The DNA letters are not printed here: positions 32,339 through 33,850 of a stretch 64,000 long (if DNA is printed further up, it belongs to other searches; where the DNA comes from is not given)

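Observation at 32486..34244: Compact RiPP-like cassette: unannotated 20-aa Cys-rich peptide, 9-Cys protein, RRE-radical SAM-SPASM enzyme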

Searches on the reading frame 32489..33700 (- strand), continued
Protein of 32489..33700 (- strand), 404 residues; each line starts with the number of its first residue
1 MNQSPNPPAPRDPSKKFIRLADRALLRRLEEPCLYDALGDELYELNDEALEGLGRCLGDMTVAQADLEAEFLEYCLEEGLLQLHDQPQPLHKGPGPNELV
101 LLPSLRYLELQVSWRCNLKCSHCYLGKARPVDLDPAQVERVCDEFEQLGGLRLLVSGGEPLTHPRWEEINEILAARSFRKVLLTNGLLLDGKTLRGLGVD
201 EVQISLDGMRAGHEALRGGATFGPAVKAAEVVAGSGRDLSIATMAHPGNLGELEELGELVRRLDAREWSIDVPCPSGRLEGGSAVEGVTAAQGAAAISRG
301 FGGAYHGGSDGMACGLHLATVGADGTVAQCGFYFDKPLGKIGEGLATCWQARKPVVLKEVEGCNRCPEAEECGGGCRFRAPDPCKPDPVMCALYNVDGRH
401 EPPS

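Call 52: fold_search(model_id=the predicted structure, library=pdb)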
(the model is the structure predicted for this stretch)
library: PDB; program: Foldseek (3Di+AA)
matches with E <= 10: 1507; with E <= 0.001: 113
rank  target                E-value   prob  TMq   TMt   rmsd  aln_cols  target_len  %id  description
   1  6efn                  6.1e-16  1.00  0.54  0.57   7.9       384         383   22  Structure of a RiPP maturase, SkfB (released 2018-10-24)
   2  5v1t_A                2.0e-14  1.00  0.62  0.58   6.8       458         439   14  Crystal structure of Streptococcus suis SuiB bound to precursor peptide SuiA (released 2017-08-30)
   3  5v1q_B                7.6e-14  1.00  0.65  0.60   6.5       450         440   14  Crystal structure of Streptococcus suis SuiB (released 2017-08-30)
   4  5v1q_A                1.6e-13  1.00  0.60  0.57   8.7       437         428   16  Crystal structure of Streptococcus suis SuiB (released 2017-08-30)
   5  5v1s_B                1.7e-13  1.00  0.63  0.60   6.5       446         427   14  Crystal structure of Streptococcus suis SuiB bound to S-adenosylmethionine (released 2017-08-30)
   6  5why_B                1.9e-13  1.00  0.53  0.51  16.1       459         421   16  Structural Insights into Thioether Bond Formation in the Biosynthesis of Sactipeptides (released 2017-07-26)
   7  5v1s_A                3.4e-13  1.00  0.62  0.59   6.5       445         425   14  Crystal structure of Streptococcus suis SuiB bound to S-adenosylmethionine (released 2017-08-30)
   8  4k39_A                4.9e-12  1.00  0.57  0.63   4.8       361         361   18  Native anSMEcpe with bound AdoMet and Cp18Cys peptide (released 2013-05-08)
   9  4k36_B                6.2e-12  1.00  0.56  0.62   5.3       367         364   18  His6 tagged anSMEcpe with bound AdoMet (released 2013-05-08)
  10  4k38_A                9.5e-12  1.00  0.56  0.61   5.0       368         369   19  Native anSMEcpe with bound AdoMet and Kp18Cys peptide (released 2013-05-08)
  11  6q2p_A                1.0e-11  1.00  0.49  0.67   4.8       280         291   14  Crystal structure of mouse viperin bound to cytidine triphosphate and S-adenosylhomocysteine (released 2020-01-22)
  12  6c8v                  1.1e-11  1.00  0.49  0.62   6.3       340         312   21  X-ray structure of PqqE from Methylobacterium extorquens (released 2018-02-14)
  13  4k36_A                1.2e-11  1.00  0.56  0.59   5.0       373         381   17  His6 tagged anSMEcpe with bound AdoMet (released 2013-05-08)
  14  6q2p_B                1.6e-11  1.00  0.48  0.65   5.3       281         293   14  Crystal structure of mouse viperin bound to cytidine triphosphate and S-adenosylhomocysteine (released 2020-01-22)
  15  4k39_B                3.4e-11  1.00  0.55  0.61   5.5       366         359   19  Native anSMEcpe with bound AdoMet and Cp18Cys peptide (released 2013-05-08)
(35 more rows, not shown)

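Call 63: search_protein_families(library=pfam, proteins=[L053:7439-8653:+, L053:2817-3281:-, L048:2444-3871:-, L080:2810-3319:+, L080:3316-3822:+, L080:6360-7064:+, L030:5441-7021:+, L049:5202-6098:+, L016:1952-3340:+, L044:5427-6719:+], max_evalue=0.001)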
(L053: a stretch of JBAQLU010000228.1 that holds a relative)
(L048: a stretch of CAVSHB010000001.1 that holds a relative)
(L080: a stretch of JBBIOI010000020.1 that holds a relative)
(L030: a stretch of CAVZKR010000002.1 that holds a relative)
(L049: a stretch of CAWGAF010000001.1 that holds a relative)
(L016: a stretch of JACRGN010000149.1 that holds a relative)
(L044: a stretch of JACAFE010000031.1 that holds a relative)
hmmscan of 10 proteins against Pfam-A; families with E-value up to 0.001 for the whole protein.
L053:7439-8653:+ (405 aa): 3 families
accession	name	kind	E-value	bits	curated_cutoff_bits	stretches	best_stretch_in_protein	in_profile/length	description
PF19583.5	ODP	-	3.2e-20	73.3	27.2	1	34-230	3-194/194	ODP family beta lactamase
PF00258.30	Flavodoxin_1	-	1.5e-08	35.3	25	1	258-390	1-143/143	Flavodoxin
PF00753.33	Lactamase_B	-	1.1e-05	25.9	22.7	1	40-162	13-147/196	Metallo-beta-lactamase superfamily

L053:2817-3281:- (154 aa): 1 family
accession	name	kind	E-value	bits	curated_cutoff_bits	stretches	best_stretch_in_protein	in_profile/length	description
PF02915.23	Rubrerythrin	-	8.4e-09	36.4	22.8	1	7-66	1-61/137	Rubrerythrin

L048:2444-3871:- (475 aa): 11 families
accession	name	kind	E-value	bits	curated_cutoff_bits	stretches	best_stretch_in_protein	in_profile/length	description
PF08448.16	PAS_4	-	5.6e-31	107.5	23.1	2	307-414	1-109/110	PAS fold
PF13426.13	PAS_9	-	2.2e-30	105.4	27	2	148-249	2-103/103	PAS domain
PF00989.32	PAS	-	1.6e-28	99.4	22.6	2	137-247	1-113/113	PAS fold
PF00072.30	Response_reg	-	7.2e-27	94.2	30.2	1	7-120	1-111/111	Response regulator receiver domain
PF13188.13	PAS_8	-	6.7e-16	58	21.8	2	137-189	1-50/65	PAS domain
PF13596.12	PAS_10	-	1.6e-08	35.6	22.1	0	142-248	4-106/106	PAS domain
PF12860.13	PAS_7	-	1.7e-07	31.8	27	1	143-254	1-114/115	PAS fold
PF24820.1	Diguanyl_cycl_sensor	-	1.1e-05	25.8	28.1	1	142-226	1-92/109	Diguanylate cyclase-like sensor domain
PF08447.18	PAS_3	-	1.9e-05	25.3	25.6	0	160-235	2-80/89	PAS fold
PF07730.19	HisKA_3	-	2e-05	25.5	24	1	443-469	3-29/68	Histidine kinase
PF03938.19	OmpH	-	0.00093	19.9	32.4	1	243-311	10-81/141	Outer membrane protein (OmpH-like)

L080:2810-3319:+ (170 aa): 1 family
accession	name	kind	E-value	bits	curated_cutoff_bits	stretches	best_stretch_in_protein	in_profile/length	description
PF10502.14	Peptidase_S26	-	1.3e-24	87.5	22.9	1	24-167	4-162/168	Signal peptidase, peptidase S26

L080:3316-3822:+ (169 aa): 0 families

L080:6360-7064:+ (235 aa): 1 family
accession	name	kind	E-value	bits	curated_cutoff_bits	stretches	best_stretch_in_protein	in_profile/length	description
PF03483.22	B3_4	-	6.1e-29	101.3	29.3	1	64-194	2-129/174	B3/4 domain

L030:5441-7021:+ (527 aa): 9 families
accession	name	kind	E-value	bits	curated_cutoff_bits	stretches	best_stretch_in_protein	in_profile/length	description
PF01593.30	Amino_oxidase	-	7.4e-19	68.8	19.8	1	14-349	2-320/443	Flavin containing amine oxidoreductase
PF13450.12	NAD_binding_8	-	6.9e-15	55.5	21.9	1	8-63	1-56/68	NAD(P)-binding Rossmann-like domain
PF00890.30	FAD_binding_2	-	3.5e-09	36.8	20.4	1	5-42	1-38/414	FAD binding domain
PF01266.30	DAO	-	2.3e-07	31.1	27.9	1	5-42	1-39/353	FAD dependent oxidoreductase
PF12831.13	FAD_oxidored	-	9.6e-07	28.9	27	1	5-42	1-38/416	FAD dependent oxidoreductase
PF03486.20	HI0933_like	-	5.6e-05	23.1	50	1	5-39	2-36/244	HI0933-like protein Rossmann domain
PF07992.20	Pyr_redox_2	-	0.00011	22.2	26.1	1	5-37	2-35/291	Pyridine nucleotide-disulphide oxidoreductase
PF13738.12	Pyr_redox_3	-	0.00077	19.2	30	0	7-48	1-42/305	Pyridine nucleotide-disulphide oxidoreductase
PF01946.23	Thi4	-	0.00079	19.2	26.2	0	5-43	19-58/235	Thi4 family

L049:5202-6098:+ (299 aa): 5 families
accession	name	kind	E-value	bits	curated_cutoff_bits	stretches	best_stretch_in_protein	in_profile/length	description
PF13683.12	rve_3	-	9.6e-14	51.3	26.5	1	219-283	5-67/67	Integrase core domain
PF00665.32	rve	-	1.3e-07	32.3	32.6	1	135-223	2-98/102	Integrase core domain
PF13565.12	HTH_32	-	0.0004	21.3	33.7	1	35-112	1-73/73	Homeodomain-like domain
PF06056.18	Terminase_5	-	0.00049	20.4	20.3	0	14-50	8-44/58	Putative ATPase subunit of terminase (gpP-like)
PF13384.12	HTH_23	-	0.00077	19.6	24.6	0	15-48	13-46/50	Homeodomain-like domain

L016:1952-3340:+ (463 aa): 4 families
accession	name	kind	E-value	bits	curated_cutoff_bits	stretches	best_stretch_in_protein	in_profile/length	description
PF04055.27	Radical_SAM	-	1.3e-24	87.6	29.5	1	14-171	2-166/166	Radical SAM superfamily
PF08369.16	PCP_red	-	1.7e-10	41.2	32.5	1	411-454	1-44/45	Proto-chlorophyllide reductase 57 kD subunit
PF13186.11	SPASM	-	5.4e-07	30.2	21.5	1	289-348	1-66/67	Iron-sulfur cluster-binding domain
PF13353.11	Fer4_12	-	0.0002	22.1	22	1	16-78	12-76/137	4Fe-4S single cluster domain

L044:5427-6719:+ (431 aa): 3 families
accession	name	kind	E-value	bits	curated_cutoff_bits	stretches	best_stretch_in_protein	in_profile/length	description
PF19583.5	ODP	-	6.1e-20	72.3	27.2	1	61-257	3-194/194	ODP family beta lactamase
PF00258.30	Flavodoxin_1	-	1.8e-11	44.8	25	1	285-417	1-143/143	Flavodoxin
PF00753.33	Lactamase_B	-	8.7e-05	23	22.7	1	62-189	7-147/196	Metallo-beta-lactamase superfamily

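Call 65: search_protein_families(library=pfam, alignment_id=A4, max_evalue=1)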
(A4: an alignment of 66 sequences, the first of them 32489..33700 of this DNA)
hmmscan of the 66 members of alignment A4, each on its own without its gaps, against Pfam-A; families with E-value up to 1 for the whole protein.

A. member 1, window:32489-33700:- (404 aa): 2 families
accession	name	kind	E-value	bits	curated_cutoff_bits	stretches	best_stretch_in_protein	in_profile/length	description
PF04055.27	Radical_SAM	-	5.4e-17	62.9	29.5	1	115-258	6-164/166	Radical SAM superfamily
PF13353.11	Fer4_12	-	0.12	13.1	22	1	116-174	15-75/137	4Fe-4S single cluster domain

B. families by the number of members that match (of 66 scanned): 18 families
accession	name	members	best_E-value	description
PF04055.27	Radical_SAM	66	4.8e-22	Radical SAM superfamily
PF13353.11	Fer4_12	48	5.6e-06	4Fe-4S single cluster domain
PF13186.11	SPASM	7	3.4e-07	Iron-sulfur cluster-binding domain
PF05553.16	DUF761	6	0.0059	Cotton fibre expressed protein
PF17256.7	ANAPC16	2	0.0018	Anaphase-promoting complex, subunit 16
PF13579.12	Glyco_trans_4_4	2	0.075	Glycosyl transferase 4-like domain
PF02126.24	PTE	2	0.13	Phosphotriesterase family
PF02609.21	Exonuc_VII_S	2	0.34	Exonuclease VII small subunit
PF17544.7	DUF5460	1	0.022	Family of unknown function (DUF5460)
PF00501.34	AMP-binding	1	0.032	AMP-binding enzyme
PF20066.5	Glyoxalase_8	1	0.034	Glyoxalase superfamily protein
PF19582.4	AdeT1_2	1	0.095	Solute-binding protein AdeT 1/2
PF21351.2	TetR_C_41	1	0.1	Tetracyclin repressor-like, C-terminal domain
PF00871.23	Acetate_kinase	1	0.11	Acetokinase family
PF05402.18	PqqD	1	0.14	Coenzyme PQQ synthesis protein D (PqqD)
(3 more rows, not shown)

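Call 74: search_protein_families(library=pfam, alignment_id=A6, max_evalue=10)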
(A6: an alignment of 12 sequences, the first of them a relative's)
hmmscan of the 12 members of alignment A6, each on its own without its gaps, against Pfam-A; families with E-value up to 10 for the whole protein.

A. member 1, L002:5217-5567:+ (117 aa): 1 family
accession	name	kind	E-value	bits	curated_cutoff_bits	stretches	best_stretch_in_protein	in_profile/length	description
PF07883.17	Cupin_2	-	0.016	15.3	27.2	1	51-99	17-64/70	Cupin domain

B. families by the number of members that match (of 12 scanned): 8 families
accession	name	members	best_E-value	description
PF07883.17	Cupin_2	9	0.00012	Cupin domain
PF14525.12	AraC_binding_2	1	0.046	AraC-binding-like domain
PF21621.3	MPI_cupin_dom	1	0.057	Mannose-6-phosphate isomerase, cupin domain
PF05523.17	FdtA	1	0.065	WxcM-like, C-terminal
PF23283.1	D8C_UMOD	1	0.21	Uromodulin-like, D8C domain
PF12059.13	DUF3540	1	0.23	Protein of unknown function (DUF3540)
PF23887.1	Phage_Gene47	1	0.25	Phage L5 gene 47-like protein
PF05028.20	PARG_cat_C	1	0.36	Poly (ADP-ribose) glycohydrolase (PARG), Macro domain fold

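Call 75: search_solved_structures(query=A6, max_evalue=10)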
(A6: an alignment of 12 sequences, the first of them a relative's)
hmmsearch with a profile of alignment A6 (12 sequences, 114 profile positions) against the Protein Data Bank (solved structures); distinct sequences matched with E-value up to 10: 26.
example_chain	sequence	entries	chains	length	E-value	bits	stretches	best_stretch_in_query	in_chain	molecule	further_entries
3myx_A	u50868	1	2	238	0.048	16.8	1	33-102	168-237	uncharacterized protein PSPTO_0244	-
3lwc_A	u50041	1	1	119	0.12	15.5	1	34-96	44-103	Uncharacterized protein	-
5j7m_A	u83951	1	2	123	0.16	15.1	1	54-103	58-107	Cupin 2 conserved barrel domain protein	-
8hjx_A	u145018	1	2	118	0.2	14.8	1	51-100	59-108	Cupin_2 domain-containing protein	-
8hjy_A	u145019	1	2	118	0.25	14.4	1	51-99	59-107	Cupin_2 domain-containing protein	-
6a55_A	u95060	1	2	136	0.48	13.5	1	53-97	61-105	Novel protein with potential Cupin domain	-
9jew_A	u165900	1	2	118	0.6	13.2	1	53-102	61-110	Cupin type-2 domain-containing protein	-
5tfz_A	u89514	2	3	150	0.63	13.2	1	53-97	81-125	dimethylsulfoniopropionate lyase DddK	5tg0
9xsa_A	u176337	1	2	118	0.76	12.9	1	43-100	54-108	Cupin type-2 domain-containing protein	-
21ek_A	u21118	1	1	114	0.87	12.7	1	53-100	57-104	Cupin type-2 domain-containing protein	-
21ej_A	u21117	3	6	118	0.95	12.6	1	53-100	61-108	Cupin type-2 domain-containing protein | Cupin_2 domain-containing protein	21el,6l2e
5wsd_A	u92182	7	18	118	0.97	12.6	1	53-100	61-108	Uncharacterized protein tm1459 | Cupin_2 domain-containing protein | Cupin type-2 domain-containing protein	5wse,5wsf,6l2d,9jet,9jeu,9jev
8awn_A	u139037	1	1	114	1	12.5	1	53-100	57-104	Cupin_2 domain-containing protein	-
8hjz_A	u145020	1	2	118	1.1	12.4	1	52-100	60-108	Cupin_2 domain-containing protein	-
7eym_A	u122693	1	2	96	1.1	12.3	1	35-93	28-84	Pyrimidine/purine nucleoside phosphorylase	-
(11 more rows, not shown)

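Call 77: find_encoding_contigs(protein=P0043, flank=5000, max_places=3)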
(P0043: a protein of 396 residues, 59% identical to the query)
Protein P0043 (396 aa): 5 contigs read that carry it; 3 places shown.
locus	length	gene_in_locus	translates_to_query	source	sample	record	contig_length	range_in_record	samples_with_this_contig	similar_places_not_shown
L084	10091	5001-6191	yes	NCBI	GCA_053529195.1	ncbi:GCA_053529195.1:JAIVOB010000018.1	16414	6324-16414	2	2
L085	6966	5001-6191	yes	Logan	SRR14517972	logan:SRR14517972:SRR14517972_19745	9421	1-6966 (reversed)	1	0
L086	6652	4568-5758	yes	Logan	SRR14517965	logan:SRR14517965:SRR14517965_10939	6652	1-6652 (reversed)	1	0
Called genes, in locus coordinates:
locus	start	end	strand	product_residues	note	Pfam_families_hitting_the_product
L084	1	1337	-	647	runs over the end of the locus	PF00111:Fer2, PF17650:RACo_linker, PF17651:Raco_middle, PF14574:RACo_C_ter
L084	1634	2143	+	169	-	-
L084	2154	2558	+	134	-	PF21758:LpdD_chaperone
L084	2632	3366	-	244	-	PF10502:Peptidase_S26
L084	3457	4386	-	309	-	PF01699:Na_Ca_ex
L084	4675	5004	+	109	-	-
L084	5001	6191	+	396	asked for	PF04055:Radical_SAM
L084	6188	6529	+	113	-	PF02635:DsrE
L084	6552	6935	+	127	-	-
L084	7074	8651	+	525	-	PF13175:AAA_15, PF13304:AAA_21 (weak)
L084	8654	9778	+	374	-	-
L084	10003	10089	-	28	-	?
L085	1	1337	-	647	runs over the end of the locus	PF00111:Fer2, PF17650:RACo_linker, PF17651:Raco_middle, PF14574:RACo_C_ter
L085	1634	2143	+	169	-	-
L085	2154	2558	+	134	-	PF21758:LpdD_chaperone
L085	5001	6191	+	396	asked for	PF04055:Radical_SAM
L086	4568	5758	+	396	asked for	PF04055:Radical_SAM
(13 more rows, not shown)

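Call 83: search_protein_families(library=ncbifam, alignment_id=A4, max_evalue=1e-10)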
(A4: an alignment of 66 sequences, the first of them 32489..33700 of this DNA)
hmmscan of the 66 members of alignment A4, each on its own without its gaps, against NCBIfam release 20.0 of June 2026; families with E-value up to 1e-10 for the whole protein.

A. member 1, window:32489-33700:- (404 aa): 22 families
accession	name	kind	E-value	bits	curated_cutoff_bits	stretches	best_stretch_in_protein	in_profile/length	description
TIGR04051.1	rSAM_NirJ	equivalog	2e-17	63.2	515.45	1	114-264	10-167/354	heme d1 biosynthesis radical SAM protein NirJ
TIGR03962.1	mycofact_rSAM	equivalog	2.7e-17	63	265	1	110-278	16-190/339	mycofactocin radical SAM maturase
TIGR04055.1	rSAM_NirJ2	equivalog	4.4e-17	62.6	500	1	115-278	9-179/326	putative heme d1 biosynthesis radical SAM protein NirJ2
TIGR04545.1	rSAM_ahbD_hemeb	equivalog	4.9e-17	62.4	500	1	111-281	5-183/339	heme b synthase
TIGR04133.1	rSAM_w_lipo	hypoth_equivalog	2.2e-16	59.7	425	1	104-279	22-208/350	TIGR04133 family radical SAM/SPASM protein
TIGR02109.1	PQQ_syn_pqqE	equivalog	4.8e-16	58.6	381.35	1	110-267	11-176/358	pyrroloquinoline quinone biosynthesis protein PqqE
TIGR04250.1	SCM_rSAM_ScmE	equivalog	1.2e-15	57.3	400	1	106-260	3-165/358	SynChlorMet cassette radical SAM/SPASM protein ScmE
TIGR04546.1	rSAM_ahbC_deAc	equivalog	2e-15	56.5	650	1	112-256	45-196/390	12,18-didecarboxysiroheme deacetylase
TIGR04054.1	rSAM_NirJ1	equivalog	5.4e-15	54.9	650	1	112-262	42-199/387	putative heme d1 biosynthesis radical SAM protein NirJ1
NF050035.1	rSAM_WgK_link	exception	8.8e-15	54.6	650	1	108-284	11-195/367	radical SAM/SPASM peptide maturase WgkB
TIGR04317.1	W_rSAM_matur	equivalog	2.7e-14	53.1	380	1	104-223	2-127/349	tungsten cofactor oxidoreductase radical SAM maturase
NF049973.1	radical_Rv1681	equivalog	2.7e-14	52.8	380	1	110-264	76-238/326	Rv1681 family radical SAM protein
TIGR04347.1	pseudo_SAM_Halo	equivalog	3.1e-13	49.7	525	1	112-258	44-197/390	TIGR04347 family pseudo-SAM/SPASM protein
TIGR04053.2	TIGR04053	equivalog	3.2e-13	49.7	395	1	115-280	17-193/366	TIGR04053 family radical SAM/SPASM domain-containing protein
TIGR02666.1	moaA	equivalog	3.7e-13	49.1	284.05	1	105-211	9-127/336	GTP 3',8-cyclase MoaA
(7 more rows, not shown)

B. families by the number of members that match (of 66 scanned): 48 families (the first 25 are shown)
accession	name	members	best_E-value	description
TIGR04545.1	rSAM_ahbD_hemeb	66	2.5e-29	heme b synthase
TIGR04133.1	rSAM_w_lipo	66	8.1e-29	TIGR04133 family radical SAM/SPASM protein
TIGR04051.1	rSAM_NirJ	66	7.8e-28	heme d1 biosynthesis radical SAM protein NirJ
NF050035.1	rSAM_WgK_link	66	8.4e-28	radical SAM/SPASM peptide maturase WgkB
TIGR04250.1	SCM_rSAM_ScmE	66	1e-27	SynChlorMet cassette radical SAM/SPASM protein ScmE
TIGR04055.1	rSAM_NirJ2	66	7.7e-27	putative heme d1 biosynthesis radical SAM protein NirJ2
TIGR04347.1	pseudo_SAM_Halo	66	1.2e-25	TIGR04347 family pseudo-SAM/SPASM protein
TIGR03962.1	mycofact_rSAM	66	2.1e-25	mycofactocin radical SAM maturase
NF045574.1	sacti_mat_StsB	66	2.5e-25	StsB family radical SAM/SPASM domain sactipeptide maturase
TIGR04303.1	GeoRSP_rSAM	66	1.4e-24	GeoRSP system radical SAM/SPASM protein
TIGR04546.1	rSAM_ahbC_deAc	66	2.3e-24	12,18-didecarboxysiroheme deacetylase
TIGR04054.1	rSAM_NirJ1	66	7e-24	putative heme d1 biosynthesis radical SAM protein NirJ1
TIGR04053.2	TIGR04053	65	3.4e-23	TIGR04053 family radical SAM/SPASM domain-containing protein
TIGR04340.1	rSAM_ACGX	65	2.9e-22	radical SAM/SPASM domain protein, ACGX system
TIGR04251.1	SCM_rSAM_ScmF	65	4.6e-22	SynChlorMet cassette radical SAM/SPASM protein ScmF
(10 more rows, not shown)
